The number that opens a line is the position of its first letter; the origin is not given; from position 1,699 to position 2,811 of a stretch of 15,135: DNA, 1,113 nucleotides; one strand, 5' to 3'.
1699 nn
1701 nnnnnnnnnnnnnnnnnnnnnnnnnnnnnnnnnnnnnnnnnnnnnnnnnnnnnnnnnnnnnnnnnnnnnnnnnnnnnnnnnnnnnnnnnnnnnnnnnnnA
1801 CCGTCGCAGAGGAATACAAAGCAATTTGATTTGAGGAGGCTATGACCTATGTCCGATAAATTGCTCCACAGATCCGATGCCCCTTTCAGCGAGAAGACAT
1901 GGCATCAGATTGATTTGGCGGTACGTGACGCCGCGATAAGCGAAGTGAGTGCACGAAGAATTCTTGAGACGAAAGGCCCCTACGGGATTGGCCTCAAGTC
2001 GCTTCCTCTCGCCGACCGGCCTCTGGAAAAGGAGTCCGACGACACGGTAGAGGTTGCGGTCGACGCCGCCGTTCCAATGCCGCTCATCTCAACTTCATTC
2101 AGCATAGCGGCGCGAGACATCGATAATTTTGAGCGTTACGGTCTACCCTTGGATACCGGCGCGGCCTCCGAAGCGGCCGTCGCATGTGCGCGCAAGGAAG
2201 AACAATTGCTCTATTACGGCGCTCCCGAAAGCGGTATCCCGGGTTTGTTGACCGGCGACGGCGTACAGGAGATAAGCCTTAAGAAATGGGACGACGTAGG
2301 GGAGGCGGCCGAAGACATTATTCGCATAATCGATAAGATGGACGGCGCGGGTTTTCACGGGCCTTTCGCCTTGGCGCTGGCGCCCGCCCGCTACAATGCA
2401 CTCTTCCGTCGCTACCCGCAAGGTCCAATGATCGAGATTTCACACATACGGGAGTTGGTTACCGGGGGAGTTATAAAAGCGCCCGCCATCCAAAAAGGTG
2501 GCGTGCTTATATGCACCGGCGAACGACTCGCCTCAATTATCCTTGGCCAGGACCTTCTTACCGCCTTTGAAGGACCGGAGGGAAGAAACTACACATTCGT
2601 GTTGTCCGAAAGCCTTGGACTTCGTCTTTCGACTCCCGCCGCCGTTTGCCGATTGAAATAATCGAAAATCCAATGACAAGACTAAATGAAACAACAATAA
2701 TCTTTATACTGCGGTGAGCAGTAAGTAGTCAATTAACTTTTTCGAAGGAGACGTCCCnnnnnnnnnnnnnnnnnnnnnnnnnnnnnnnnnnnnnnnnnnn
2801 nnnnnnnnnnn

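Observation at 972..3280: One transcription unit linking ferredoxin, EncFtn, the encapsulin shell and superoxide reductase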

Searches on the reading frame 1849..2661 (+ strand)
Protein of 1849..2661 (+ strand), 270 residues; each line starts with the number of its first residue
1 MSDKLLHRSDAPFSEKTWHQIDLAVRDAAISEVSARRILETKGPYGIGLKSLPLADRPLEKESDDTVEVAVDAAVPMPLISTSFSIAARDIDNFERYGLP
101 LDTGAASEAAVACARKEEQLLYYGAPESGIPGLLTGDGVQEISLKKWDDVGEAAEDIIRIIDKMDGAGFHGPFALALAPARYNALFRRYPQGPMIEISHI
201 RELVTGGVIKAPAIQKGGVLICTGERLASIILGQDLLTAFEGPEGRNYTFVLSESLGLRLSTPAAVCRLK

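Call 3: search_protein_families(library=pfam, proteins=[window:1849-2658:+], max_evalue=0.01)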
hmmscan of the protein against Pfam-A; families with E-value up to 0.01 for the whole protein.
window:1849-2658:+ (270 aa): 2 families
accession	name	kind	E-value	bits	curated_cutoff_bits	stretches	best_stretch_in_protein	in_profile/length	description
PF04454.18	Linocin_M18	-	2e-69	234.1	24.3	1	4-256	2-252/253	Encapsulating protein for peroxidase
PF09950.15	Major_capside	-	1.5e-09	38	26.8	1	75-189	25-150/251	Major capsid protein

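Call 4: search_protein_families(library=ncbifam, proteins=[window:1849-2658:+], max_evalue=0.01)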
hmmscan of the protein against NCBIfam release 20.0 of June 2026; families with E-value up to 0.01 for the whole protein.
window:1849-2658:+ (270 aa): 1 family
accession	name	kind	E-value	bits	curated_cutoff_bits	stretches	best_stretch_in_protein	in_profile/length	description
NF041155.2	encap_f1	equivalog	7.9e-70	235.2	100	1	6-269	1-261/261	family 1 encapsulin nanocompartment shell protein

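Call 9: find_homologous_proteins(query=window:1849-2658:+)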
Query window:1849-2658:+ (270 aa): 177 proteins with E <= 0.001 among 4820 candidates; the best 120 are listed.
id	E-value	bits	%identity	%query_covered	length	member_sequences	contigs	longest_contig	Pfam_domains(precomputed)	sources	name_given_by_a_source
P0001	2.4e-173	593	100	100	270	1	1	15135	PF09950.16,PF04454.19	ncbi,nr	ncbi:MAG: DUF2184 domain-containing protein [Chitinivibrionales bacterium]|nr:DUF2184 domain-contain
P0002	1.4e-129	449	73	100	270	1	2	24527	PF09950.16,PF04454.19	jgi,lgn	jgi:uncharacterized linocin/CFP29 family protein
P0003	6.2e-107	375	61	99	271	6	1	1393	PF09950.16,PF04454.19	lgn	-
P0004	5.0e-102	359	59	100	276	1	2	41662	PF09950.16,PF04454.19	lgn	-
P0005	1.8e-101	357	57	100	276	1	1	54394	PF09950.16,PF04454.19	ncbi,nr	ncbi:MAG: DUF2184 domain-containing protein [Chitinivibrionales bacterium]|nr:DUF2184 domain-contain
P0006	1.2e-95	338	56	100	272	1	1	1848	PF09950.16,PF04454.19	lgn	-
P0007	2.8e-90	320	54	100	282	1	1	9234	PF09950.16,PF04454.19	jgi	jgi:uncharacterized linocin/CFP29 family protein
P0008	1.1e-89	319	56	100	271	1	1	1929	PF09950.16,PF04454.19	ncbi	-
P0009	4.1e-88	313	54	100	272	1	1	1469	PF04454.19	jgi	jgi:uncharacterized linocin/CFP29 family protein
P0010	1.7e-86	308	52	100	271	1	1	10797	PF09950.16,PF04454.19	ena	-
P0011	2.4e-86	308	52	100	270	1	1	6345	PF04454.19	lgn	-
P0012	1.2e-83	299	53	100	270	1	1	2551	PF09950.16,PF04454.19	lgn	-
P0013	2.7e-83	298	51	100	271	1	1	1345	PF09950.16,PF04454.19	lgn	-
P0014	3.2e-83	297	52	100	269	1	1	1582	PF04454.19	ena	-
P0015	7.3e-83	296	51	100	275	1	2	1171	PF09950.16,PF04454.19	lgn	-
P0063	3.8e-70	254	43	98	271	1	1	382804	PF04454.19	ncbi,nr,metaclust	ncbi:Bacteriocin [Chitinispirillum alkaliphilum]|nr:Bacteriocin [Chitinispirillum alkaliphilum]|meta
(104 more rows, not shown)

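Call 10: find_encoding_contigs(protein=window:1849-2661:+, flank=10000)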
Protein window:1849-2661:+ (270 aa): no gene with exactly this product is on record in the collection.

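Call 11: find_encoding_contigs(protein=P0002, flank=6000, max_places=2)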
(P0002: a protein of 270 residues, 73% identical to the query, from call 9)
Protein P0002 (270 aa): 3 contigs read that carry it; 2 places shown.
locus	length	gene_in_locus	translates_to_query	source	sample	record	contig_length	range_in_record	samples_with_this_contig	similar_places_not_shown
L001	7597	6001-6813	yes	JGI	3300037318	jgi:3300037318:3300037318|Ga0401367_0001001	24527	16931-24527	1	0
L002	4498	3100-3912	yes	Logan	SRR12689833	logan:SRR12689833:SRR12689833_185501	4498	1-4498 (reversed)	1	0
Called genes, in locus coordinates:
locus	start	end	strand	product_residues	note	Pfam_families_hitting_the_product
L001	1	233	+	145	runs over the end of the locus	PF02566:OsmC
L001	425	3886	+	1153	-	PF01855:POR_N, PF17147:PFOR_II, PF01558:POR, PF10371:EKR, PF00037:Fer4 (weak), PF12837:Fer4_6, PF12838:Fer4_7, PF13237:Fer4_10, +6 more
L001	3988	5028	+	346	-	PF01180:DHO_dh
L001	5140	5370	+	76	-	PF12838:Fer4_7 (faint), PF14697:Fer4_21 (weak), PF13237:Fer4_10 (faint), PF13459:Fer4_15, PF14697:Fer4_21 (weak), PF13370:Fer4_13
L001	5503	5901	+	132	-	PF02915:Rubrerythrin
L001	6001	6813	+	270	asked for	PF04454:Linocin_M18, PF09950:Major_capside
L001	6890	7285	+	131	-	PF01880:Desulfoferrodox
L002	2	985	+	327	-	?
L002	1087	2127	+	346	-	PF01180:DHO_dh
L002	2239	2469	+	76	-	PF12838:Fer4_7 (faint), PF14697:Fer4_21 (weak), PF13237:Fer4_10 (faint), PF13459:Fer4_15, PF14697:Fer4_21 (weak), PF13370:Fer4_13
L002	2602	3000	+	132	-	PF02915:Rubrerythrin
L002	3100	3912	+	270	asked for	PF04454:Linocin_M18, PF09950:Major_capside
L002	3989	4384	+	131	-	PF01880:Desulfoferrodox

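Call 12: find_encoding_contigs(protein=P0004, flank=6000, max_places=2)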
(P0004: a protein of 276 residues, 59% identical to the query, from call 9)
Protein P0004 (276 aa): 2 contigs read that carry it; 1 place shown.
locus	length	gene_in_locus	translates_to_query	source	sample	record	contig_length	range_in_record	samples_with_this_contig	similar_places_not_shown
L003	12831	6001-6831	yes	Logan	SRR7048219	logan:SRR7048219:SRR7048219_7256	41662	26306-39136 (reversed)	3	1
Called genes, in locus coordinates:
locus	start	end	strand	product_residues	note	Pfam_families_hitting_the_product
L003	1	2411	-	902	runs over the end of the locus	PF00690:Cation_ATPase_N, PF00122:E1-E2_ATPase, PF00702:Hydrolase, PF13246:Cation_ATPase, PF00689:Cation_ATPase_C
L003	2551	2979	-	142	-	PF00571:CBS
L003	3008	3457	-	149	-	PF27746:Small_heat_shock_put (faint), PF00011:HSP20, PF17886:ArsA_HSP20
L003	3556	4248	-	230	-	PF05239:PRC (faint)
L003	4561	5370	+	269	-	PF01895:PhoU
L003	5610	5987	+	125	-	PF02915:Rubrerythrin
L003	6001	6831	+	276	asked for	PF04454:Linocin_M18, PF09950:Major_capside (weak)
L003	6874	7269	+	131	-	PF01880:Desulfoferrodox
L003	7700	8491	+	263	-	PF01988:VIT1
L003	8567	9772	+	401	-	PF07992:Pyr_redox_2, PF13738:Pyr_redox_3, PF00070:Pyr_redox, PF14721:AIF_C (faint)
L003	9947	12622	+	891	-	PF28598:PDH_E1_N, PF00456:Transketolase_N, PF17831:PDH_E1_M, PF22613:Transketolase_C_1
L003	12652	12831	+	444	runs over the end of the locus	PF00364:Biotin_lipoyl, PF25919:BSH_CusB (faint), PF25997:BSH_YhbJ (weak), PF25984:BSH_YknX (weak), PF02817:E3_binding, PF00198:2-oxoacid_dh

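Call 13: find_encoding_contigs(protein=P0005, flank=6000, max_places=2)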
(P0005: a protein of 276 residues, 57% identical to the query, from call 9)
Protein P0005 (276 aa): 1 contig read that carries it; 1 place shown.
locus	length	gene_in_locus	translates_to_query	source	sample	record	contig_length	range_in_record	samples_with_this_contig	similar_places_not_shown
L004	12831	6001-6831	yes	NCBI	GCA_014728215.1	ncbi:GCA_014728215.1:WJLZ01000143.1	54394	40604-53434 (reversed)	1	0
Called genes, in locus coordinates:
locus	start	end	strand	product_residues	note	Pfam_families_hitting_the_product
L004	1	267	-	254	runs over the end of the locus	PF01988:VIT1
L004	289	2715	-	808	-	PF03636:Glyco_hydro_65N, PF03632:Glyco_hydro_65m, PF03633:Glyco_hydro_65C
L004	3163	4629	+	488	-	PF04055:Radical_SAM, PF13353:Fer4_12 (faint)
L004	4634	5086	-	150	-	PF07998:Peptidase_M54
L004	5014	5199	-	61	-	-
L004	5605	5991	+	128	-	PF02915:Rubrerythrin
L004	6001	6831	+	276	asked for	PF04454:Linocin_M18, PF09950:Major_capside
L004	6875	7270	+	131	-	PF01880:Desulfoferrodox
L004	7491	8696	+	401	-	PF07992:Pyr_redox_2, PF13738:Pyr_redox_3, PF00070:Pyr_redox, PF14721:AIF_C (weak)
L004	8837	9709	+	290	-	PF05239:PRC (faint)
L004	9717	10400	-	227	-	PF04972:BON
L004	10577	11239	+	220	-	PF00857:Isochorismatase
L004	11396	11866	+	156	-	PF00080:Sod_Cu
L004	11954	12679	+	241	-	PF01694:Rhomboid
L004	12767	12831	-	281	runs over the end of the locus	-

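Call 16: find_related_loci(query=A1, collection=genome_contigs, flank=6000)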
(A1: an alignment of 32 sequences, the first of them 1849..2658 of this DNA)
Query A1 (270 aa) in genome_contigs; peptide patterns used: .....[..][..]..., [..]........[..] (x = any residue, [..] = any of these).
436 stretches matched a pattern; 423 encode a relative of the query (tblastn E <= 1e-3); the best 80 are kept; 80 distinct loci.
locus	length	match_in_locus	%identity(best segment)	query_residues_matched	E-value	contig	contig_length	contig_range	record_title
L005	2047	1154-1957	60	3-270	7e-122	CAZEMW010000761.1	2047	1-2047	MAG TPA_asm: uncultured Fibrobacterota bacterium isolate binchicken_co15_4 genome assembly, contig: NODE_71519_length_20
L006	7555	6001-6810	60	1-270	8e-114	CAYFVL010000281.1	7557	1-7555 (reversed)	MAG TPA_asm: uncultured Fibrobacterota bacterium isolate ERP107533_co1_170 genome assembly, contig: NODE_11611_length_75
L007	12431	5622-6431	56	1-270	1e-98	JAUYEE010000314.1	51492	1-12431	MAG: bacterium isolate C20_metabat.bin.94 C20_k141_647620, whole genome shotgun sequence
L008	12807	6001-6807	52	1-270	8e-95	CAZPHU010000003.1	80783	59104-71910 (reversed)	MAG TPA_asm: uncultured Fibrobacterota bacterium isolate SRP252850_co1_331 genome assembly, contig: NODE_293_length_8078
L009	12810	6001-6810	54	1-270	4e-90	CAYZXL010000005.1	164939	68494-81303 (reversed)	MAG TPA_asm: uncultured Verrucomicrobiota bacterium isolate binchicken_co283_275 genome assembly, contig: NODE_47_length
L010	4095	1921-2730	48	1-270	1e-89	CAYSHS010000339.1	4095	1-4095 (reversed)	MAG TPA_asm: uncultured Pirellulales bacterium isolate binchicken_co129_178 genome assembly, contig: NODE_82193_length_4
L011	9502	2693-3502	52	1-270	2e-88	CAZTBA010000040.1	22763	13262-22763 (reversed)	MAG TPA_asm: uncultured bacterium isolate SRP323688_co1_241 genome assembly, contig: NODE_3865_length_22763_cov_6.040338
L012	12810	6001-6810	52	1-270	3e-88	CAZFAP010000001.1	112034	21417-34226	MAG TPA_asm: uncultured Verrucomicrobiota bacterium isolate binchicken_co103_408 genome assembly, contig: NODE_82_length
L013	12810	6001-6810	47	1-270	4e-87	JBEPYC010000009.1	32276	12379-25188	MAG: Chitinivibrionales bacterium isolate 02_S197.semibin_refined.153 NODE_116_length_32276_cov_1.558898:0-32276, whole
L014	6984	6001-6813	50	1-270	5e-85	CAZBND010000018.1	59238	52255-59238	MAG TPA_asm: uncultured Planctomycetota bacterium isolate binchicken_co334_194 genome assembly, contig: NODE_727_length_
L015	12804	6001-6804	46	1-270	7e-85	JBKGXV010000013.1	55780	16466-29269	MAG: Chitinispirillaceae bacterium isolate C1M08_1 NODE_109_length_55780_cov_19.483481, whole genome shotgun sequence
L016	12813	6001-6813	51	1-270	2e-83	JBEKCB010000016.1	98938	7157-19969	MAG: Candidatus Brocadiia bacterium isolate SPRUCE 14 SPRUCE_14_16, whole genome shotgun sequence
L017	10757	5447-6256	45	1-270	2e-83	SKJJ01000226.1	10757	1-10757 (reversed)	MAG: Chitinispirillum sp. isolate CSBr16_98 CSBr16-7114, whole genome shotgun sequence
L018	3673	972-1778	48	1-269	1e-83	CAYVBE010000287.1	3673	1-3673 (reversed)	MAG TPA_asm: uncultured candidatus Brocadiaceae bacterium isolate SRP141376_co1_238 genome assembly, contig: NODE_38840_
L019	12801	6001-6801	50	1-270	7e-83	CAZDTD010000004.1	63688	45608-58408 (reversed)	MAG TPA_asm: uncultured Pirellulales bacterium isolate SRP192927_co6_411 genome assembly, contig: NODE_530_length_63688_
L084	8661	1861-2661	48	1-270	1e-76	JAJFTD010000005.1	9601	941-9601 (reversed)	MAG: bacterium isolate bin.10 k141_592455, whole genome shotgun sequence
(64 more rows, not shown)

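Call 31: search_solved_structures(query=window:1849-2658:+, show_alignments=2)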
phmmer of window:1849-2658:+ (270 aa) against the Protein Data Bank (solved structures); distinct sequences matched with E-value up to 0.001: 37.
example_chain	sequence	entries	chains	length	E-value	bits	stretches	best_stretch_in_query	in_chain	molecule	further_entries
9i8e_C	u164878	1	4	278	5.9e-41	144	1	6-269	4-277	Encapsulin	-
9i8f_C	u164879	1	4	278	1.1e-40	143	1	6-269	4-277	Encapsulin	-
9fy6_A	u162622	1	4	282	1.8e-40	142.4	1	9-269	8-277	Bacteriocin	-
6nj8_A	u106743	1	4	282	7.6e-40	140.3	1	9-269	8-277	Encapsulating protein for a DyP-type peroxidase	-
7mh2_A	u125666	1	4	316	1.1e-38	136.5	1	65-269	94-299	T4GALA Engineered Protein Nanocage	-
8rvj_A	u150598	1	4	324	1.3e-38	136.3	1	64-269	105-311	Type 1 encapsulin shell protein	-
4pt2_P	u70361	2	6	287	6e-37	130.8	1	6-269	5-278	Encapsulin protein | Type 1 encapsulin shell protein EncA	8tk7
7s4q_A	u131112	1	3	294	6.4e-37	130.7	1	6-269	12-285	EncA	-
7s20_A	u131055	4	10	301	7e-37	130.6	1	6-269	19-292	EncA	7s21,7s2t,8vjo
8v4n_A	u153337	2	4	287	8.3e-37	130.3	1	6-269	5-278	Type 1 encapsulin shell protein EncA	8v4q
9b9i_A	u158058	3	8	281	6e-33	117.7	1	6-269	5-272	Type 1 encapsulin shell protein EncA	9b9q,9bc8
9zvv_A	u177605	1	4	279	2.2e-31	112.6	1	9-269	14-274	Type 1 encapsulin shell protein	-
9zw3_A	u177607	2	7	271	3.3e-30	108.7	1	9-269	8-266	Type 1 encapsulin shell protein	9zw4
7lil_A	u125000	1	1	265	4.5e-22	82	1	5-270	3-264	Maritimacin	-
7lij_A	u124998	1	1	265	8.4e-22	81.2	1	5-270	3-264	Maritimacin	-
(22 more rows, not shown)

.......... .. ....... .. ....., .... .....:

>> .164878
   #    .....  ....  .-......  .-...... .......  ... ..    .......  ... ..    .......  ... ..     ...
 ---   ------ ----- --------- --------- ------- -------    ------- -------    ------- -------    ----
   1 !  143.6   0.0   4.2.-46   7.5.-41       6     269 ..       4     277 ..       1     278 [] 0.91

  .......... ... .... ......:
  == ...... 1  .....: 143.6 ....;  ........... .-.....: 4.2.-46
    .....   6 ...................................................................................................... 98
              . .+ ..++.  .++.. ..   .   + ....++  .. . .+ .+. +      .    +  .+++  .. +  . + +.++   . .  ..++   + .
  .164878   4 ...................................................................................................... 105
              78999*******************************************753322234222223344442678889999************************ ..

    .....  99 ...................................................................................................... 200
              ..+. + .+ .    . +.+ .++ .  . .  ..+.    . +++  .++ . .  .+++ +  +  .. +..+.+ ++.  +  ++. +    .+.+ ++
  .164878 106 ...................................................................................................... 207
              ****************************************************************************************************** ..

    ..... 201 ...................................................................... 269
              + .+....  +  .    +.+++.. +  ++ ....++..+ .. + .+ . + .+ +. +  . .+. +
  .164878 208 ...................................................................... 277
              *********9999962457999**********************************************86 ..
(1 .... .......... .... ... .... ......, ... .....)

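Call 65: find_encoding_contigs(protein=P0063, flank=5000, max_places=1)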
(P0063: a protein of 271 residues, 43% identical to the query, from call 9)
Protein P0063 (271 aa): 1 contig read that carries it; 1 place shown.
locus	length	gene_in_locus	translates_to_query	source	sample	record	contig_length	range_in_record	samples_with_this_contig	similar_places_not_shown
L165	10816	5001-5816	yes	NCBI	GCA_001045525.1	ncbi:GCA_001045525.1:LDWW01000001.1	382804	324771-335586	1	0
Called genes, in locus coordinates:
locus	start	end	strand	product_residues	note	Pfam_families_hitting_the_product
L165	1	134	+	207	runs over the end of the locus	PF03193:RsgA_GTPase (faint), PF01926:MMR_HSR1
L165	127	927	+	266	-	PF02405:MlaE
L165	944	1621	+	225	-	PF00005:ABC_tran, PF25199:nSTAND_NTPase5 (faint), PF13304:AAA_21 (weak)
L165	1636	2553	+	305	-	PF02470:MlaD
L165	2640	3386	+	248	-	PF00515:TPR_1 (faint), PF07719:TPR_2 (faint), PF13424:TPR_12 (weak), PF17874:TPR_MalT (faint)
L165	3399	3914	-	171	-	PF03625:DUF302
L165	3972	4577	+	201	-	PF01965:DJ-1_PfpI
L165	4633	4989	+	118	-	PF02915:Rubrerythrin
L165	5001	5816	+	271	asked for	PF04454:Linocin_M18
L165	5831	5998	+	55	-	-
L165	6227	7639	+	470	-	-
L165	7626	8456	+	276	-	PF01261:AP_endonuc_2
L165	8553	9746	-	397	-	PF02878:PGM_PMM_I, PF02879:PGM_PMM_II, PF02880:PGM_PMM_III, PF00408:PGM_PMM_IV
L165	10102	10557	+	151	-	-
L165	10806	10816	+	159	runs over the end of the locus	PF02381:MraZ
